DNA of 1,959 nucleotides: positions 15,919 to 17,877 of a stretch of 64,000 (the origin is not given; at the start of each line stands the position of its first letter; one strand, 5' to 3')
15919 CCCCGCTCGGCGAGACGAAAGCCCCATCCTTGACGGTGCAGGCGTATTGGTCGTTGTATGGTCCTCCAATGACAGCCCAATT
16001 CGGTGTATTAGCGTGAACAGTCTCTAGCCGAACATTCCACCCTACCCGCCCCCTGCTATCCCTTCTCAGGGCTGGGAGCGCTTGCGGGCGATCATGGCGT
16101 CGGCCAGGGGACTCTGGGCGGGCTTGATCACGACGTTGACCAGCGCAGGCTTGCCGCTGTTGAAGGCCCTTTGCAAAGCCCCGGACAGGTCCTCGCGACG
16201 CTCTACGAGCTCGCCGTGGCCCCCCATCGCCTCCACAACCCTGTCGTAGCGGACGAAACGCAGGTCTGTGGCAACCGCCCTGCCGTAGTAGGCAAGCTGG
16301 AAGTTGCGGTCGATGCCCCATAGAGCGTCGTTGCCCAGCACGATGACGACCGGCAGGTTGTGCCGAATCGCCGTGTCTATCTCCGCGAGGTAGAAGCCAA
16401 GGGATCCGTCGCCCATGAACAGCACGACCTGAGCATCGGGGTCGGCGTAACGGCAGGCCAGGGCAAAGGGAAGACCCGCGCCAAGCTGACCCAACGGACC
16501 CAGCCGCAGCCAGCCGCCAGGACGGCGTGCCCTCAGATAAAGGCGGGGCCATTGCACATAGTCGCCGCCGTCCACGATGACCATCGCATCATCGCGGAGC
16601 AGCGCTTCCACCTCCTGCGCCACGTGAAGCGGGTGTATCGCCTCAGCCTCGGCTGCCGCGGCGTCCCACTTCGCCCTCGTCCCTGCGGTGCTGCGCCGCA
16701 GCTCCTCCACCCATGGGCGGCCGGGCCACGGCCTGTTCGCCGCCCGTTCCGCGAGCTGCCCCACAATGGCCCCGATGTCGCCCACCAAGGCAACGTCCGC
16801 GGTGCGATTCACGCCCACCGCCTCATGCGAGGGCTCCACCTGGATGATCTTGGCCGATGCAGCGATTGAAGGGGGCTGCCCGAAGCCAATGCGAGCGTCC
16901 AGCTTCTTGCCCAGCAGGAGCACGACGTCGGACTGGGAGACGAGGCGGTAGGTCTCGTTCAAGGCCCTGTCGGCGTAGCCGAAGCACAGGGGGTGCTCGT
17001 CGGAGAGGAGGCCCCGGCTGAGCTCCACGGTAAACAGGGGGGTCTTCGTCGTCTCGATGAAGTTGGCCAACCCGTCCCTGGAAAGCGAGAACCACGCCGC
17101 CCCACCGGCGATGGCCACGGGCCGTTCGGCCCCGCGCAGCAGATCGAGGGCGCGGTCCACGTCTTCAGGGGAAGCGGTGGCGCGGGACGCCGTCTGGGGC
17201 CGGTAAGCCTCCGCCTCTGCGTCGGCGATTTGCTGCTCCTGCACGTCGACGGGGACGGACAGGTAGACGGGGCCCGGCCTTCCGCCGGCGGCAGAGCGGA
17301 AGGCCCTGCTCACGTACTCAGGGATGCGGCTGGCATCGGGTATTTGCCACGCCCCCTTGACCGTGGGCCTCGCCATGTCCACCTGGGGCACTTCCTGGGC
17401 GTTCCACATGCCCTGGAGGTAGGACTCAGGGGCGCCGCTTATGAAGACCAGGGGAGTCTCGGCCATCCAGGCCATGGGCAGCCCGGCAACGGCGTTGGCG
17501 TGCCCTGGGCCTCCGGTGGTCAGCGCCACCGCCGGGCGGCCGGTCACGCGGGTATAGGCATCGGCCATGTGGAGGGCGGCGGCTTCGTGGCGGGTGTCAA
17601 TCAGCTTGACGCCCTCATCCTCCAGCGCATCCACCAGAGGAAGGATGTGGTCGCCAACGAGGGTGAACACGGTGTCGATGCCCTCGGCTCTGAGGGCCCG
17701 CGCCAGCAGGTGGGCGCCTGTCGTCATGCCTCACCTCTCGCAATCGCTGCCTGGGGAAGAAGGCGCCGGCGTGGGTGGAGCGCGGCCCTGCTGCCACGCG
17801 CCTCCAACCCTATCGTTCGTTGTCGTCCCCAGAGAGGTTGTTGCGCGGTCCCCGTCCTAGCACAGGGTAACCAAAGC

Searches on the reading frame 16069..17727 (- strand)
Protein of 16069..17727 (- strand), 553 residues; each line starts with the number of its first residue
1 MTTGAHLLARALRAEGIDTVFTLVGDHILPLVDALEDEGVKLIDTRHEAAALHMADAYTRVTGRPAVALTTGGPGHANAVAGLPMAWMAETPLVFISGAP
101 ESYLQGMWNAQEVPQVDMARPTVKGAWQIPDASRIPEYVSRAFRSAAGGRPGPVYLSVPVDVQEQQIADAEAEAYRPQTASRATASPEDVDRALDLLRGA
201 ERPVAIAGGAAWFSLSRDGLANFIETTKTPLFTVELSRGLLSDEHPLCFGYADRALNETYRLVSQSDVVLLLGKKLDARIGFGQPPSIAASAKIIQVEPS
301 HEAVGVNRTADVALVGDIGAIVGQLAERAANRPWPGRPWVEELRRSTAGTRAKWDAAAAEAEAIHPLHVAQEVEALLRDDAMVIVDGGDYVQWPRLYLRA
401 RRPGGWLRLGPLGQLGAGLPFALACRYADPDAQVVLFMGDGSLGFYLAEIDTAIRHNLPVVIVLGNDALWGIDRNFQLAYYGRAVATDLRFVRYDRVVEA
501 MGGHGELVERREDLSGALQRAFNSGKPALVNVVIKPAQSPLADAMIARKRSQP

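Call 9: search_protein_families(library=pfam, proteins=[window:16069-17727:-])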
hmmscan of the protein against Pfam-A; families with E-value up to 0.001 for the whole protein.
window:16069-17727:- (553 aa): 3 families
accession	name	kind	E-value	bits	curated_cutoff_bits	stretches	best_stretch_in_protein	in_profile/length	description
PF02776.23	TPP_enzyme_N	-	4.1e-36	123.8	26.8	1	3-116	2-117/119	Thiamine pyrophosphate enzyme, N-terminal TPP binding domain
PF02775.26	TPP_enzyme_C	-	4.2e-30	105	21.9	1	386-532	1-151/151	Thiamine pyrophosphate enzyme, C-terminal TPP binding domain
PF00205.28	TPP_enzyme_M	-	1.6e-26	93.1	30.4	1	190-325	1-137/137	Thiamine pyrophosphate enzyme, central domain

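Call 45: find_homologous_proteins(query=window:16069-17727:-, max_evalue=1e-100)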
Query window:16069-17727:- (553 aa): 1684 proteins with E <= 1e-100 among 8000 candidates; the best 120 are listed.
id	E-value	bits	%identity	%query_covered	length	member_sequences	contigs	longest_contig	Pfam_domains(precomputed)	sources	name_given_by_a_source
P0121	0.0e+0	1184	97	100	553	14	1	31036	PF02775.27,PF02776.24,PF00205.29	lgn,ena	-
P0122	0.0e+0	1053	84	100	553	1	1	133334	PF02775.27,PF02776.24,PF00205.29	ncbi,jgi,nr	ncbi:MAG: acetolactate synthase-1/2/3 large subunit [Chloroflexi bacterium]|nr:MAG: acetolactate syn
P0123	0.0e+0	1043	83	100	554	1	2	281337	PF02775.27,PF02776.24,PF00205.29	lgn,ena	-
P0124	1.6e-238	811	64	99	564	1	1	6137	PF02775.27,PF02776.24,PF00205.29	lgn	-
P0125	1.8e-210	718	60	99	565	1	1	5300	PF02775.27,PF02776.24,PF00205.29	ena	-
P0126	4.4e-205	701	57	99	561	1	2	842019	PF02775.27,PF02776.24,PF00205.29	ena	-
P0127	7.7e-205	700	58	99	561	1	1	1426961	PF02775.27,PF02776.24,PF00205.29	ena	-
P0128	1.5e-204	699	56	99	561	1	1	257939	PF02775.27,PF02776.24,PF00205.29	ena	-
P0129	1.2e-203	696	56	99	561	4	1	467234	PF02775.27,PF02776.24,PF00205.29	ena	-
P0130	2.3e-203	695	56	99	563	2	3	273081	PF02775.27,PF02776.24,PF00205.29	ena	-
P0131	6.7e-203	693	56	99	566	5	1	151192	PF02775.27,PF02776.24,PF00205.29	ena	-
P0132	6.8e-203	693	56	99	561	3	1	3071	PF02775.27,PF02776.24,PF00205.29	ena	-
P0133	3.4e-202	691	55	99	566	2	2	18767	PF02775.27,PF02776.24,PF00205.29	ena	-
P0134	3.4e-202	691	57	99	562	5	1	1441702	PF02775.27,PF02776.24,PF00205.29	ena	-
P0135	5.1e-202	690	56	99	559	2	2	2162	PF02775.27,PF02776.24,PF00205.29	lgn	-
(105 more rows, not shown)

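Call 46: find_encoding_contigs(protein=P0121, flank=4000, max_places=2)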
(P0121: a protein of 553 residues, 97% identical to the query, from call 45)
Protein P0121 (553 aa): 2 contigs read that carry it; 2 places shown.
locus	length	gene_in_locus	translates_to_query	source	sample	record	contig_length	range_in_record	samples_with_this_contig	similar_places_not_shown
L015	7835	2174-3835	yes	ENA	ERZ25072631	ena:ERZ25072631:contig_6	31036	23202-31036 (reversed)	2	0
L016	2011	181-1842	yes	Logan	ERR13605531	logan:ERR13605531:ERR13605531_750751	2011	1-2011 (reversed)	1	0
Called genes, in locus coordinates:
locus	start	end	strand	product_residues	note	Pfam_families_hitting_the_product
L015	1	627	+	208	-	?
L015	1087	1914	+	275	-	PF00194:Carb_anhydrase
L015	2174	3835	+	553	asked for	PF02776:TPP_enzyme_N, PF00205:TPP_enzyme_M, PF02775:TPP_enzyme_C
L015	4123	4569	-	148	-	PF13845:Septum_form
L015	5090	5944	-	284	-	PF13367:PrsW-protease, PF12773:DZR (weak), PF13248:Zn_ribbon_3 (faint), PF13240:Zn_Ribbon_1 (weak)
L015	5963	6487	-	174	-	PF06271:RDD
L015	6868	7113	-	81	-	PF00462:Glutaredoxin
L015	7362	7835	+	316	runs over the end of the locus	PF05598:DUF772, PF01609:DDE_Tnp_1, PF13612:DDE_Tnp_1_3 (weak)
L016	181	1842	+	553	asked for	PF02776:TPP_enzyme_N, PF00205:TPP_enzyme_M, PF02775:TPP_enzyme_C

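Call 47: find_encoding_contigs(protein=P0122, flank=4000, max_places=2)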
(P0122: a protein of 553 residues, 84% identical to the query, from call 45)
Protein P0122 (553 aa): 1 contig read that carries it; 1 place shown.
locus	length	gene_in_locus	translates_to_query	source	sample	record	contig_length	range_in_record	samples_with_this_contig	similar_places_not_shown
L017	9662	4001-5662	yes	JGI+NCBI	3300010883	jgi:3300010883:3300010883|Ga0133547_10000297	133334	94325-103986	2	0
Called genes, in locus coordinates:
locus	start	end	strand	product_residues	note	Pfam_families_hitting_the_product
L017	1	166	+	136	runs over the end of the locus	PF03928:HbpS-like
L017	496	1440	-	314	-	PF01073:3Beta_HSD, PF01370:Epimerase, PF02719:Polysacc_synt_2, PF04321:RmlD_sub_bind, PF13460:NAD_binding_10, PF16363:GDP_Man_Dehyd, PF07993:NAD_binding_4 (weak)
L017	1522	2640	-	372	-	PF04909:Amidohydro_2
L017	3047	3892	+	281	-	PF01790:LGT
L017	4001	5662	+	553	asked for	PF02776:TPP_enzyme_N, PF00205:TPP_enzyme_M, PF02775:TPP_enzyme_C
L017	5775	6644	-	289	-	PF13367:PrsW-protease, PF12773:DZR (faint), PF13248:Zn_ribbon_3 (faint)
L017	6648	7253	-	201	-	PF06271:RDD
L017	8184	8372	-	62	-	-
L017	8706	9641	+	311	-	-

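Call 48: find_encoding_contigs(protein=P0123, flank=4000, max_places=2)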
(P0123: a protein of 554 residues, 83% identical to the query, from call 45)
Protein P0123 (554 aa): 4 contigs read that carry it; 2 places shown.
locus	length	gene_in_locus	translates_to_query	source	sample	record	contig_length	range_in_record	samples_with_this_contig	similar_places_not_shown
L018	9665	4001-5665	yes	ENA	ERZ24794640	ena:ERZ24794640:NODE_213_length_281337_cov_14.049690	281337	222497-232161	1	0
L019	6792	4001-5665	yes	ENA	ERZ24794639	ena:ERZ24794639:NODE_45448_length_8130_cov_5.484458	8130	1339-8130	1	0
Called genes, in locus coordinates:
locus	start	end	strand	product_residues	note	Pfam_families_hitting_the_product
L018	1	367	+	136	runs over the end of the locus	PF03928:HbpS-like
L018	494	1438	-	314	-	PF01073:3Beta_HSD, PF01370:Epimerase, PF02719:Polysacc_synt_2, PF04321:RmlD_sub_bind, PF07993:NAD_binding_4 (faint), PF13460:NAD_binding_10, PF16363:GDP_Man_Dehyd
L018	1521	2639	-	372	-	PF04909:Amidohydro_2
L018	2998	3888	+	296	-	PF01790:LGT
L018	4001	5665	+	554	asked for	PF02776:TPP_enzyme_N, PF00205:TPP_enzyme_M, PF02775:TPP_enzyme_C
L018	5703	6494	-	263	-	PF13367:PrsW-protease, PF12773:DZR (faint), PF13240:Zn_Ribbon_1 (faint)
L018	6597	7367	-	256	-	PF12773:DZR, PF13240:Zn_Ribbon_1 (faint), PF13248:Zn_ribbon_3 (faint), PF24463:DUF7577 (faint), PF06271:RDD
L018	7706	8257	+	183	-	-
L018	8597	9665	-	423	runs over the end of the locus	PF00989:PAS, PF08448:PAS_4 (weak), PF13426:PAS_9, PF00512:HisKA, PF02518:HATPase_c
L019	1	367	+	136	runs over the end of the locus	PF03928:HbpS-like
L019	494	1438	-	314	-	PF01073:3Beta_HSD, PF01370:Epimerase, PF02719:Polysacc_synt_2, PF04321:RmlD_sub_bind, PF07993:NAD_binding_4 (faint), PF13460:NAD_binding_10, PF16363:GDP_Man_Dehyd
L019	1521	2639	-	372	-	PF04909:Amidohydro_2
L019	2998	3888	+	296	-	PF01790:LGT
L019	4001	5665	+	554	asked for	PF02776:TPP_enzyme_N, PF00205:TPP_enzyme_M, PF02775:TPP_enzyme_C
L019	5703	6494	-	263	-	PF13367:PrsW-protease, PF12773:DZR (faint), PF13240:Zn_Ribbon_1 (faint)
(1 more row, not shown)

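Call 49: find_encoding_contigs(protein=P0121, flank=10000, max_places=1)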
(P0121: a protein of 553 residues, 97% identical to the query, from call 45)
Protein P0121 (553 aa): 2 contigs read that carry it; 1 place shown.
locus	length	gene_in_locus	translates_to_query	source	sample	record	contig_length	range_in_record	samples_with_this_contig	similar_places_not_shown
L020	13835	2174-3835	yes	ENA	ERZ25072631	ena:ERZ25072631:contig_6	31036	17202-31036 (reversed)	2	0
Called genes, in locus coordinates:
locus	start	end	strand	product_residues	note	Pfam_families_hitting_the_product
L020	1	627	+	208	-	?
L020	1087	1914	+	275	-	PF00194:Carb_anhydrase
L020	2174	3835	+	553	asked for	PF02776:TPP_enzyme_N, PF00205:TPP_enzyme_M, PF02775:TPP_enzyme_C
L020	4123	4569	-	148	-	PF13845:Septum_form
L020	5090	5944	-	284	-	PF13367:PrsW-protease, PF12773:DZR (weak), PF13248:Zn_ribbon_3 (faint), PF13240:Zn_Ribbon_1 (weak)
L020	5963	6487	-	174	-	PF06271:RDD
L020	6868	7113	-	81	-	PF00462:Glutaredoxin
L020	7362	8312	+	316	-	PF05598:DUF772, PF01609:DDE_Tnp_1, PF13612:DDE_Tnp_1_3 (weak)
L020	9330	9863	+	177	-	PF01878:EVE (weak)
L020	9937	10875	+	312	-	PF00248:Aldo_ket_red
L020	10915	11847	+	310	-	PF13476:AAA_23 (faint), PF00005:ABC_tran, PF13175:AAA_15 (faint), PF13304:AAA_21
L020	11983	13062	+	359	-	PF12698:ABC2_membrane_3, PF01061:ABC2_membrane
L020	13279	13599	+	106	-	PF08734:GYD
